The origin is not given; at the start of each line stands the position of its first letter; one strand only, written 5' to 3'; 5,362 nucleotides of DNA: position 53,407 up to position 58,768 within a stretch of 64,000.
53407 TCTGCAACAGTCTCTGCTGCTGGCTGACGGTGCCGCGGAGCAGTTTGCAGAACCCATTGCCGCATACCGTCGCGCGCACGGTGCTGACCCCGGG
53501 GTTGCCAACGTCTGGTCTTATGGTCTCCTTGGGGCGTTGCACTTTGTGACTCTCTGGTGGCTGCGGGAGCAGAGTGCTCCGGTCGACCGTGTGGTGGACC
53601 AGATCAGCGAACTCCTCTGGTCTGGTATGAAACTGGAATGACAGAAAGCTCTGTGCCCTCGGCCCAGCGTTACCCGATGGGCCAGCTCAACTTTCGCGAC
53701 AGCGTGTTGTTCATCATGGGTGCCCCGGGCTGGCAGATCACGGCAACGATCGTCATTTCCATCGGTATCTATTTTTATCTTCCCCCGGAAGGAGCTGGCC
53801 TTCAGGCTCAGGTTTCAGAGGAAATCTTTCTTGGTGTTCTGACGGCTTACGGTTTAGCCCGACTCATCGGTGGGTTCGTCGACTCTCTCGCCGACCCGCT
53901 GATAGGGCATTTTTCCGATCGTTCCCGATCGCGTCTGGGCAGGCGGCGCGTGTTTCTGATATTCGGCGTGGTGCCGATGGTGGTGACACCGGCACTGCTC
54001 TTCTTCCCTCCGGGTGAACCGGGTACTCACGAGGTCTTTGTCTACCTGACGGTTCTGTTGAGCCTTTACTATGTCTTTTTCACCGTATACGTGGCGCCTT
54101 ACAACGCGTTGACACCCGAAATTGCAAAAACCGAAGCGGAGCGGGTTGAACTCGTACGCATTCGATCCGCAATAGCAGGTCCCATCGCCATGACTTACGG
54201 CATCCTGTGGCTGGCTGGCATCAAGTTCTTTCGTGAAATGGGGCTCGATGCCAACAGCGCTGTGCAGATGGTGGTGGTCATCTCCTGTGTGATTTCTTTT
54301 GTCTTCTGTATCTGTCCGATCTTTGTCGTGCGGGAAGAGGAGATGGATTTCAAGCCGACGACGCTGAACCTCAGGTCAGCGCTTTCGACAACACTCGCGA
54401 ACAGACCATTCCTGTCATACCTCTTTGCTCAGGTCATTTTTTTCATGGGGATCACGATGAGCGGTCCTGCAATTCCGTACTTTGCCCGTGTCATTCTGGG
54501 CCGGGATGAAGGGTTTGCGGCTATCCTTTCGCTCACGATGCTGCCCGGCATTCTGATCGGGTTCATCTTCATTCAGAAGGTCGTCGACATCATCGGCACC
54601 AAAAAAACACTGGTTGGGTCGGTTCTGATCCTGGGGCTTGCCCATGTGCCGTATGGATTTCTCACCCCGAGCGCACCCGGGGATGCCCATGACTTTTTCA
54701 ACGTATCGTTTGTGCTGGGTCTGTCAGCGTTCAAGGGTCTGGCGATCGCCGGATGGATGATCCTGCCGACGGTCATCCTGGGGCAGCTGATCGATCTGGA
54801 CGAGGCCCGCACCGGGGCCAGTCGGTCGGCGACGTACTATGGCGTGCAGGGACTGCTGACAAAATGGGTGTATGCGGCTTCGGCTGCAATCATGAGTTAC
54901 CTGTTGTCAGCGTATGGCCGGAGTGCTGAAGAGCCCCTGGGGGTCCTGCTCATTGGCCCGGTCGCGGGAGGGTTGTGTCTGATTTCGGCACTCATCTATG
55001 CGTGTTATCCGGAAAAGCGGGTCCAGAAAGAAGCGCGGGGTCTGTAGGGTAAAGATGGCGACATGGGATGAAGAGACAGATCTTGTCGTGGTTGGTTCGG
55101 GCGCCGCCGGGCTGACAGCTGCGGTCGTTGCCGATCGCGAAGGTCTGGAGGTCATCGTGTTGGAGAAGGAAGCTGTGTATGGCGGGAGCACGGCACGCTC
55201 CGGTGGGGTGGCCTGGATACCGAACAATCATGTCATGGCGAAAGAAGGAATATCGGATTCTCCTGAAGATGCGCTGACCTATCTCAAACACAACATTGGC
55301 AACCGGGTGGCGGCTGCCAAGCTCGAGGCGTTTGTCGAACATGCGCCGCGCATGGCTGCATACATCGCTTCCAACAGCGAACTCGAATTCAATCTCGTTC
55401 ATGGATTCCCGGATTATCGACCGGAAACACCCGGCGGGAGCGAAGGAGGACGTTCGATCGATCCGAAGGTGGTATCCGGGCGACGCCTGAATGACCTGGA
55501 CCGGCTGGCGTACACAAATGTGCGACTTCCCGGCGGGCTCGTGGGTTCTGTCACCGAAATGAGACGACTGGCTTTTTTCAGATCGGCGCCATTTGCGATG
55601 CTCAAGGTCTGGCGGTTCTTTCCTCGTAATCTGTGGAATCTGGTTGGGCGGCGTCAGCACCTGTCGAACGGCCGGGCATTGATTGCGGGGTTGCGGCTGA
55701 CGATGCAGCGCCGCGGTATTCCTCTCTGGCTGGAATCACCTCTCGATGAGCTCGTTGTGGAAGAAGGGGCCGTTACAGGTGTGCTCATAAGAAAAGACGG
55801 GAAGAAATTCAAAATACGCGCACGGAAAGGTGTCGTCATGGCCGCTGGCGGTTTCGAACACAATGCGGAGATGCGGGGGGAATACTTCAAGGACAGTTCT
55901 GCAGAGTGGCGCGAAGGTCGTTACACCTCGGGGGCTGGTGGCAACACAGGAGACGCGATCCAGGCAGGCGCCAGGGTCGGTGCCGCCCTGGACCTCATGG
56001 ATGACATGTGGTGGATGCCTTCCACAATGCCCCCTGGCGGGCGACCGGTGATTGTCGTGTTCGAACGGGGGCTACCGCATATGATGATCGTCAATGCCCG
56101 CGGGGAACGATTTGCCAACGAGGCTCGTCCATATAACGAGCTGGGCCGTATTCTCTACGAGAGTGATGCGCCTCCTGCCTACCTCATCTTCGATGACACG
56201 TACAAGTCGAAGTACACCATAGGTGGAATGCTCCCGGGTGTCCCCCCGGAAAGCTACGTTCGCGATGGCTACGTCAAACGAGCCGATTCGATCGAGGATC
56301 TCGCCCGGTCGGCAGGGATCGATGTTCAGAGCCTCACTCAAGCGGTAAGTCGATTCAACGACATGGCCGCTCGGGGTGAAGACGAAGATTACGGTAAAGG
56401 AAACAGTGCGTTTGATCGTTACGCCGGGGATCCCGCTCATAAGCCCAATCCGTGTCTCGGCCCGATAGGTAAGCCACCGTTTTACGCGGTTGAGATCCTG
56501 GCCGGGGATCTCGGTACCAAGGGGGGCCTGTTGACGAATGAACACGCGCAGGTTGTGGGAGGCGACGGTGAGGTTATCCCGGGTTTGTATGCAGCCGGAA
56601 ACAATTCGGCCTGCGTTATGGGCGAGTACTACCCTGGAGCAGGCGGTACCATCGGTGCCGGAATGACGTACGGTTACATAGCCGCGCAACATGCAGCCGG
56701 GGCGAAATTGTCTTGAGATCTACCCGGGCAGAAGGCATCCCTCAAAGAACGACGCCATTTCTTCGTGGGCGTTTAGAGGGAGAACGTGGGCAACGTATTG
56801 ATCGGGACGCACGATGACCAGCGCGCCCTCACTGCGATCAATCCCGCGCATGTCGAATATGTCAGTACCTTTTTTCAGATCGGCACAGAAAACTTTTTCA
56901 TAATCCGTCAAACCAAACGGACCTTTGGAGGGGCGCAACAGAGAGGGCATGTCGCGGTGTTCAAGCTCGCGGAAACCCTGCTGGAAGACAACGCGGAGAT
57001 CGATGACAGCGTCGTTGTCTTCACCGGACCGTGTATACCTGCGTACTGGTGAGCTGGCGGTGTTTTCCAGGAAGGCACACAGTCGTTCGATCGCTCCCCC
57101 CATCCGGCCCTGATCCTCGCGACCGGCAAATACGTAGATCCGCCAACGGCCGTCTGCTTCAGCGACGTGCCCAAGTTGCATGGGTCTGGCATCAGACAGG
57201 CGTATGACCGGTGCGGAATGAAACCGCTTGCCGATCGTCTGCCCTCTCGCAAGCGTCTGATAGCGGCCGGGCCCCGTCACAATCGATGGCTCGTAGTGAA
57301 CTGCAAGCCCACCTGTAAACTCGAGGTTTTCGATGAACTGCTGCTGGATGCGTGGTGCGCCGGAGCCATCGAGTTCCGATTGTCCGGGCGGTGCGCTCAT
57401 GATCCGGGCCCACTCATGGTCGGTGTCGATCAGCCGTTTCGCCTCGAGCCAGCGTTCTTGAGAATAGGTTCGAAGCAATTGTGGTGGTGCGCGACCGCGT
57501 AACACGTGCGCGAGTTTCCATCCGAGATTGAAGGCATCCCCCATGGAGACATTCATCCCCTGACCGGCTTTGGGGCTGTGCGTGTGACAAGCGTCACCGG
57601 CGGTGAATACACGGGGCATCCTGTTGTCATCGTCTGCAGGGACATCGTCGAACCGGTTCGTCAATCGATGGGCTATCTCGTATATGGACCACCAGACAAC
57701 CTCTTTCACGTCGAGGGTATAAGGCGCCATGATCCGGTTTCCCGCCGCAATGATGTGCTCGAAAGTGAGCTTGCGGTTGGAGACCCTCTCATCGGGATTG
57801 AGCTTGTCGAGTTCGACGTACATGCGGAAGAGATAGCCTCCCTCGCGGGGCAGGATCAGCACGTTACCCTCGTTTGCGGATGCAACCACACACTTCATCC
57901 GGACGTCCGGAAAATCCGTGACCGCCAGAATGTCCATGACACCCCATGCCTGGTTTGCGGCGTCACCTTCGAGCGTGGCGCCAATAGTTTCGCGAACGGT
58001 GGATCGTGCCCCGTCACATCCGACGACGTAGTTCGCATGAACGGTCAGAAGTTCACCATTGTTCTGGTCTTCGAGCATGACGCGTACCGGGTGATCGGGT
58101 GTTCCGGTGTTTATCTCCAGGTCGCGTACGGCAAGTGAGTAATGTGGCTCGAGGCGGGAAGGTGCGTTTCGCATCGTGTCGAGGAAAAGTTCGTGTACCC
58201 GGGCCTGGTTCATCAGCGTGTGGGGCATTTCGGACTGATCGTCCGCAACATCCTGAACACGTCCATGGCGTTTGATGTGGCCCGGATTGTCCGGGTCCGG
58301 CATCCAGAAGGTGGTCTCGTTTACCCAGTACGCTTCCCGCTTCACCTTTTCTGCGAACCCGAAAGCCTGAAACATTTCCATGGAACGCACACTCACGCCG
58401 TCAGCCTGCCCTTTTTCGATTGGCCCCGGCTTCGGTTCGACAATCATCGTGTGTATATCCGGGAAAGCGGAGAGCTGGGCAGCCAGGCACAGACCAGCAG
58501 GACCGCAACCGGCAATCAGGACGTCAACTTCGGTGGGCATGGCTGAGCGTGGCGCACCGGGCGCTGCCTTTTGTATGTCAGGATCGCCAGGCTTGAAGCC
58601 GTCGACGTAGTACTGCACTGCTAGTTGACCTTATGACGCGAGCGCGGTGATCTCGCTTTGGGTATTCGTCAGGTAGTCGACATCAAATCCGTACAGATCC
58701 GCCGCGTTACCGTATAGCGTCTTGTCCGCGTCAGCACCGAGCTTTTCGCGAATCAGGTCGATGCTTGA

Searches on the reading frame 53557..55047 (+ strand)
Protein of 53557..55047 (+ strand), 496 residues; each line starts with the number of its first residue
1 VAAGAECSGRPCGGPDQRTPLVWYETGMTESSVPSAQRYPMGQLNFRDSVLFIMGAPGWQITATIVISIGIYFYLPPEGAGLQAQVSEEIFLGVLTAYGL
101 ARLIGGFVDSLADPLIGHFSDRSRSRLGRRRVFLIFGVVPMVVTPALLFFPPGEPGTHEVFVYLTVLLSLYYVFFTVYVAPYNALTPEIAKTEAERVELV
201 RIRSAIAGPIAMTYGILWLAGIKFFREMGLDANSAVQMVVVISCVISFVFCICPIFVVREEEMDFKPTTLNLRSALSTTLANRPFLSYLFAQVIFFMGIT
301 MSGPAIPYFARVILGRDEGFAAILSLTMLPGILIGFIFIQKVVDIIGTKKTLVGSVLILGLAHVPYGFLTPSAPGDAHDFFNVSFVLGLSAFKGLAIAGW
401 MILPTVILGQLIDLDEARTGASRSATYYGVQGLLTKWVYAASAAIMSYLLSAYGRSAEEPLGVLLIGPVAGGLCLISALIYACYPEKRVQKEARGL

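Call 50: search_protein_families(library=pfam, proteins=[window:53557-55047:+], max_evalue=0.0001)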
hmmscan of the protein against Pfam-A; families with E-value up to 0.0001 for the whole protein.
window:53557-55047:+ (496 aa): 2 families
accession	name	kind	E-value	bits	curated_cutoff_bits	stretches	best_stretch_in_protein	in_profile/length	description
PF13347.12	MFS_2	-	7.4e-45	153.7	27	1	96-455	33-386/427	MFS/sugar transport protein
PF07690.21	MFS_1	-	2.4e-12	46.9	33.4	1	96-392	32-308/347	Major Facilitator Superfamily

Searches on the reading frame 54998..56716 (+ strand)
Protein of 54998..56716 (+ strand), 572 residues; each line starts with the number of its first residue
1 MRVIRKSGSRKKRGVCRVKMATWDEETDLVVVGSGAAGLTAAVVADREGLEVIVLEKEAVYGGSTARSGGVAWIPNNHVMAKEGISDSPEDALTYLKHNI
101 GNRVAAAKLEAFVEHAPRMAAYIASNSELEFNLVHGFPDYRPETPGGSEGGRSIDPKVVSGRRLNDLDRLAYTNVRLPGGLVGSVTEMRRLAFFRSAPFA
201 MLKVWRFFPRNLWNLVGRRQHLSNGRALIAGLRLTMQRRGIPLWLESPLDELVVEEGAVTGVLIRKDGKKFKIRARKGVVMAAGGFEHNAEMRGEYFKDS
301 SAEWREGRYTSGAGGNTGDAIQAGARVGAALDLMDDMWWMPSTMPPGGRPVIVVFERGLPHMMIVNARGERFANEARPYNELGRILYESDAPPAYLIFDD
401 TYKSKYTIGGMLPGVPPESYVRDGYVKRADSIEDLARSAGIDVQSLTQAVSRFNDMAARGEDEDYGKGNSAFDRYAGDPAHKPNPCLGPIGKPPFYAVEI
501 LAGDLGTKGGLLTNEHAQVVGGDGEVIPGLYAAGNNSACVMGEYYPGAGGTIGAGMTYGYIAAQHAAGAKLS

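Call 50: search_protein_families(library=pfam, proteins=[window:54998-56716:+], max_evalue=0.0001)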
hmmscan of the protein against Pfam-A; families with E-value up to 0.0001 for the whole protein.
window:54998-56716:+ (572 aa): 7 families
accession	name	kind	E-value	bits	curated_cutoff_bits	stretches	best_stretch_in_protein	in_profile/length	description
PF00890.30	FAD_binding_2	-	6.6e-80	269.8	20.4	1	28-551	1-413/414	FAD binding domain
PF01266.30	DAO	-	4.8e-13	49.8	27.9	1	28-73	1-47/353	FAD dependent oxidoreductase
PF12831.13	FAD_oxidored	-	1.3e-11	44.9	27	1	28-124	1-94/416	FAD dependent oxidoreductase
PF01946.23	Thi4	-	4.6e-09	36.3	26.2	1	19-71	8-62/235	Thi4 family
PF13450.12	NAD_binding_8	-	9.5e-07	29.5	21.9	1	31-66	1-36/68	NAD(P)-binding Rossmann-like domain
PF03486.20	HI0933_like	-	5.5e-06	26.4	50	1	28-70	2-44/244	HI0933-like protein Rossmann domain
PF07992.20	Pyr_redox_2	-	3.4e-05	23.9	26.1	0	28-66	2-42/291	Pyridine nucleotide-disulphide oxidoreductase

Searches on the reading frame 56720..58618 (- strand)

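Call 50: search_protein_families(library=pfam, proteins=[window:56720-58618:-], max_evalue=0.0001)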
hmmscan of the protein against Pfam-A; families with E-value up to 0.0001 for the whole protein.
window:56720-58618:- (632 aa): 3 families
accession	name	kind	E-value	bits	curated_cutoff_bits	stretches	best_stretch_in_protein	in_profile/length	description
PF01494.25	FAD_binding_3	-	5.9e-65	220.2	22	1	30-398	1-347/349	FAD binding domain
PF07976.19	Phe_hydrox_dim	-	1.2e-57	195.5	24.9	1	440-630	1-194/197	Phenol hydroxylase, C-terminal dimerisation domain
PF05834.18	Lycopene_cycl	-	5.2e-05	22.9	23.4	1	32-67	1-37/380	Lycopene cyclase protein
